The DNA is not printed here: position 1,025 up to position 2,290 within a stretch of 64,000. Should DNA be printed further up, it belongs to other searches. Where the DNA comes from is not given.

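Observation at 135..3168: Candidate undescribed defence/abortive-infection operon: PD-(D/E)xK (sce7726-like) + Beta_protein (sce7725-like) + Zn-ribbon-RES effector, in a lower-GC island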

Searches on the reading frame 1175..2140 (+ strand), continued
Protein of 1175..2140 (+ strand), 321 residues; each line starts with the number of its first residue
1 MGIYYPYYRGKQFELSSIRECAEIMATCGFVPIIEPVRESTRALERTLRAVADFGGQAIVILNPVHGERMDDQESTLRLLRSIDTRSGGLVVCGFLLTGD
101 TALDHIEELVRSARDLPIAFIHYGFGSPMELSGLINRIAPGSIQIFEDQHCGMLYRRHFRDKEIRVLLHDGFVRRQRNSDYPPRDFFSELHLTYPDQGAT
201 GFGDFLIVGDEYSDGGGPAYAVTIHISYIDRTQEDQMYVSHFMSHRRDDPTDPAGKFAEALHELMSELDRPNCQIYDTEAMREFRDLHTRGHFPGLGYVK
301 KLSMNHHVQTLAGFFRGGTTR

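Call 62: get_annotated_region(hit=H19, flank=8000)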
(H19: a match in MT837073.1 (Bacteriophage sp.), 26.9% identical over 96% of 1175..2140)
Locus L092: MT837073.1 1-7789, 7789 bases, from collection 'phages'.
description: UNVERIFIED: Bacteriophage sp. clone scaffold_3816 genomic sequence.
organism: Bacteriophage sp. (NCBI taxid 38018)
taxonomy: Viruses
host: -; source: human fecal samples; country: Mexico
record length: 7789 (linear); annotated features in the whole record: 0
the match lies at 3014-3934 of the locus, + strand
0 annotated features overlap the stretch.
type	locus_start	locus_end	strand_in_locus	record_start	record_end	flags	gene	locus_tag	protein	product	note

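Call 63: get_annotated_region(hit=H17, flank=8000)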
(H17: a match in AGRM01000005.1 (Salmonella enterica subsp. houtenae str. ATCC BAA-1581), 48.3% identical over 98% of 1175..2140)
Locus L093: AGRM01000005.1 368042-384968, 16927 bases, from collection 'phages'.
description: Salmonella enterica subsp. houtenae str. ATCC BAA-1581 SEHO0AFNL_Contig0.6, whole genome shotgun sequence.
organism: Salmonella enterica subsp. houtenae str. ATCC BAA-1581 (NCBI taxid 523831)
taxonomy: Bacteria; Pseudomonadati; Pseudomonadota; Gammaproteobacteria; Enterobacterales; Enterobacteriaceae; Salmonella
host: Homo sapiens; source: -; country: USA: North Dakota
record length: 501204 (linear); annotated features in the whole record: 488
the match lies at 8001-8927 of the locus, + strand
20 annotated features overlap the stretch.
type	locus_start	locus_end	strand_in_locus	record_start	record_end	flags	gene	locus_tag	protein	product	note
CDS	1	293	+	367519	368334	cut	-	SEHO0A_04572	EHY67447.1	hypothetical protein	-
CDS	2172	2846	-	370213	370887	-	-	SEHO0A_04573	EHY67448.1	hypothetical protein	-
CDS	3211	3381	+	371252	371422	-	-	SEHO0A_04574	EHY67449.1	hypothetical protein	-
CDS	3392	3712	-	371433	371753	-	-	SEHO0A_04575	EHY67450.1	hypothetical protein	-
CDS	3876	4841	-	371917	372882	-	-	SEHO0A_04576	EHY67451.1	ICE-like protease p20 domain protein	-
CDS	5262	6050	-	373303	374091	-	-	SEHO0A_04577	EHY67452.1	hypothetical protein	-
CDS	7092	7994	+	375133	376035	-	-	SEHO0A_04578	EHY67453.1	hypothetical protein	-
CDS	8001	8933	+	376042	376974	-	-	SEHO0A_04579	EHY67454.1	hypothetical protein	-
CDS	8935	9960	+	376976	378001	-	-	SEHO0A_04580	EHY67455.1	RES domain protein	-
CDS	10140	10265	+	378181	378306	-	-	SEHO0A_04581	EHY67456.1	hypothetical protein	-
CDS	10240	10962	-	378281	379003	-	-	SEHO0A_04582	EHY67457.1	site-specific recombinase, phage integrase family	-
CDS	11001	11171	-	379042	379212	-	-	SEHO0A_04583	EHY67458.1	hypothetical protein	-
CDS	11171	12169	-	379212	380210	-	-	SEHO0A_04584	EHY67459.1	integrating conjugative element protein, PFL_4705 family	-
CDS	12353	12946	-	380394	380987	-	-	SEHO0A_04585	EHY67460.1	integrating conjugative element protein, PFL_4704 family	-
CDS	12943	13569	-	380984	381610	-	-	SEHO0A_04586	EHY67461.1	integrating conjugative element protein, PFL_4703 family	-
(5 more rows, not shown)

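Call 71: find_encoding_contigs(protein=P0121, flank=10000, max_places=2)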
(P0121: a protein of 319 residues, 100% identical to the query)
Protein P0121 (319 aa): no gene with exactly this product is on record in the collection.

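Call 74: search_solved_structures(query=A1, max_evalue=10)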
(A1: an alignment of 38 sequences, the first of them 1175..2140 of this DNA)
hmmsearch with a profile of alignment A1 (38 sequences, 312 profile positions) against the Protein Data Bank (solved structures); distinct sequences matched with E-value up to 10: 42.
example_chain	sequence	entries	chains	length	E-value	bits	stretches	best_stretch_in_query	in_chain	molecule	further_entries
3eko_A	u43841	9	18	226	0.14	14.9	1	211-301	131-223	Heat shock protein HSP 90-alpha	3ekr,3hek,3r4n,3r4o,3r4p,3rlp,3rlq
5nyi_A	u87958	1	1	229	0.3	13.8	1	213-285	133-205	Heat shock protein HSP 90-alpha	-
6zfs_A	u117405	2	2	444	0.42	13.3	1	76-205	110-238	Cytochrome b-c1 complex subunit 1, mitochondrial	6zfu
7r3v_A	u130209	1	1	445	0.42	13.3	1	76-205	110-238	Cytochrome b-c1 complex subunit 1, mitochondrial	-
3cwb_A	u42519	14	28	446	0.42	13.3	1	68-193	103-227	MITOCHONDRIAL UBIQUINOL-CYTOCHROME-C REDUCTASE COMPLEX CORE PROTEIN I | UBIQUINOL-CYTOCHROME-C REDUCTASE COMPLEX CORE PROTEIN I, MITOCHONDRIAL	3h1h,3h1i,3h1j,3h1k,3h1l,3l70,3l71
5okd_A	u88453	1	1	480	0.49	13.1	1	76-204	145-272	Cytochrome b-c1 complex subunit 1, mitochondrial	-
3ujd_A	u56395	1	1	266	0.53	13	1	4-32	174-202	Phosphoethanolamine N-methyltransferase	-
2qf6_A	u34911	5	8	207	0.59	12.9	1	211-285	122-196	Heat shock protein HSP 90-alpha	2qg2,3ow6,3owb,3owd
2k5b_A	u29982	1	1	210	0.62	12.8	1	213-285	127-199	Heat shock protein HSP 90-alpha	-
1byq_A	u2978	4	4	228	0.62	12.8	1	211-285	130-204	PROTEIN (HEAT SHOCK PROTEIN 90) | HEAT SHOCK PROTEIN 90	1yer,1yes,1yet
4lwe_A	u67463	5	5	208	0.63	12.8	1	211-285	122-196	Heat shock protein HSP 90-alpha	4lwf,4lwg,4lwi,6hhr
5j2x_A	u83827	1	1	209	0.64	12.8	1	211-285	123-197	Heat shock protein HSP 90-alpha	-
3tuh_A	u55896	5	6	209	0.64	12.8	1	211-285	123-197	Heat shock protein HSP 90-alpha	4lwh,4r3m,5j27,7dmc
3k60_A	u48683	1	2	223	0.65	12.7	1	194-284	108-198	Heat shock protein 86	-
5ggz_B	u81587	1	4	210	0.67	12.7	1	213-285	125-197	Heat shock protein HSP 90-alpha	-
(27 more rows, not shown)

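Call 80: search_protein_families(library=pfam, alignment_id=A5, max_evalue=0.00001)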
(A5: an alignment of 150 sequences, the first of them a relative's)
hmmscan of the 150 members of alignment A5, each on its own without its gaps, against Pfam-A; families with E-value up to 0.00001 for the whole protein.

A. member 1, L008:8421-8885:+ (154 aa): 0 families

B. families by the number of members that match (of 150 scanned): 111 families (the first 25 are shown)
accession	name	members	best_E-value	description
PF00589.27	Phage_integrase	5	2.9e-38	Phage integrase family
PF00239.26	Resolvase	4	1.1e-45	Resolvase, N terminal domain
PF03743.19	TrbI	2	1.3e-59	Bacterial conjugation TrbI-like protein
PF00106.31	adh_short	2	1e-57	short chain dehydrogenase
PF00117.34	GATase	2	6.7e-44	Glutamine amidotransferase class-I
PF00958.27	GMP_synt_C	2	5.4e-43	GMP synthase C terminal domain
PF13561.12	adh_short_C2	2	1.8e-39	Enoyl-(Acyl carrier protein) reductase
PF07690.21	MFS_1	2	1.4e-33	Major Facilitator Superfamily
PF05598.16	DUF772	2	6.3e-23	Transposase domain (DUF772)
PF01609.27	DDE_Tnp_1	2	1.7e-15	Transposase DDE domain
PF08659.16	KR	2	2.7e-12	KR domain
PF13672.11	PP2C_2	2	3.1e-12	Protein phosphatase 2C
PF02796.21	HTH_7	2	8.4e-12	Helix-turn-helix domain of resolvase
PF02540.23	NAD_synthase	2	1.3e-10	NAD synthase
PF07722.19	Peptidase_C26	2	5e-10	Peptidase C26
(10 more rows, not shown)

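Call 81: search_protein_families(library=padloc, alignment_id=A5, max_evalue=1e-8)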
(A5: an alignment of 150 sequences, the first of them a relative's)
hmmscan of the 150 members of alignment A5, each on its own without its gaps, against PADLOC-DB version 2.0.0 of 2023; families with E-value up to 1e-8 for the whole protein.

A. member 1, L008:8421-8885:+ (154 aa): 0 families

B. families by the number of members that match (of 150 scanned): 94 families (the first 25 are shown)
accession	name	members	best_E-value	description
PDLC03026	MTase_I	1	3.9e-192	Type I methyltransferase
PDLC04960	PDC-S21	1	1.2e-119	-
PDLC00237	KwaB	1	2.1e-116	DUF4868 domain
PDLC03021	MTase_I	1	6.3e-84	Type I methyltransferase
PDLC04998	PDC-S32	1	2.1e-80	-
PDLC04961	PDC-S21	1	7.7e-64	-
PDLC04134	mad2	1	1.1e-60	mads_2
PDLC00235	KwaB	1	1.2e-59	DUF4868 domain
PDLC05005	PDC-S35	1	1.1e-55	-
PDLC05007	PDC-S35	1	6.1e-51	-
PDLC03025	MTase_I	1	7.3e-51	Type I methyltransferase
PDLC04135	mad3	1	3e-50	mads_3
PDLC02344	AbiD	1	1.5e-49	AbiD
PDLC05004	PDC-S35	1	2.4e-47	-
PDLC04138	mad6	1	9e-45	mads_6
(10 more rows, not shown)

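Call 93: search_protein_families(library=ncbifam, proteins=[L089:5004-5960:+, L089:4309-4998:+], max_evalue=10)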
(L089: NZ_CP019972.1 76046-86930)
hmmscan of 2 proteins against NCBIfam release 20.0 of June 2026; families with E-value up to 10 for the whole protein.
L089:5004-5960:+ (318 aa): 1 family
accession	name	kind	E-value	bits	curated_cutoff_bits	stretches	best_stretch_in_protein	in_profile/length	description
NF033831.1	sce7725_fam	subfamily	3e-101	339.2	60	1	2-297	1-312/312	sce7725 family protein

L089:4309-4998:+ (229 aa): 0 families
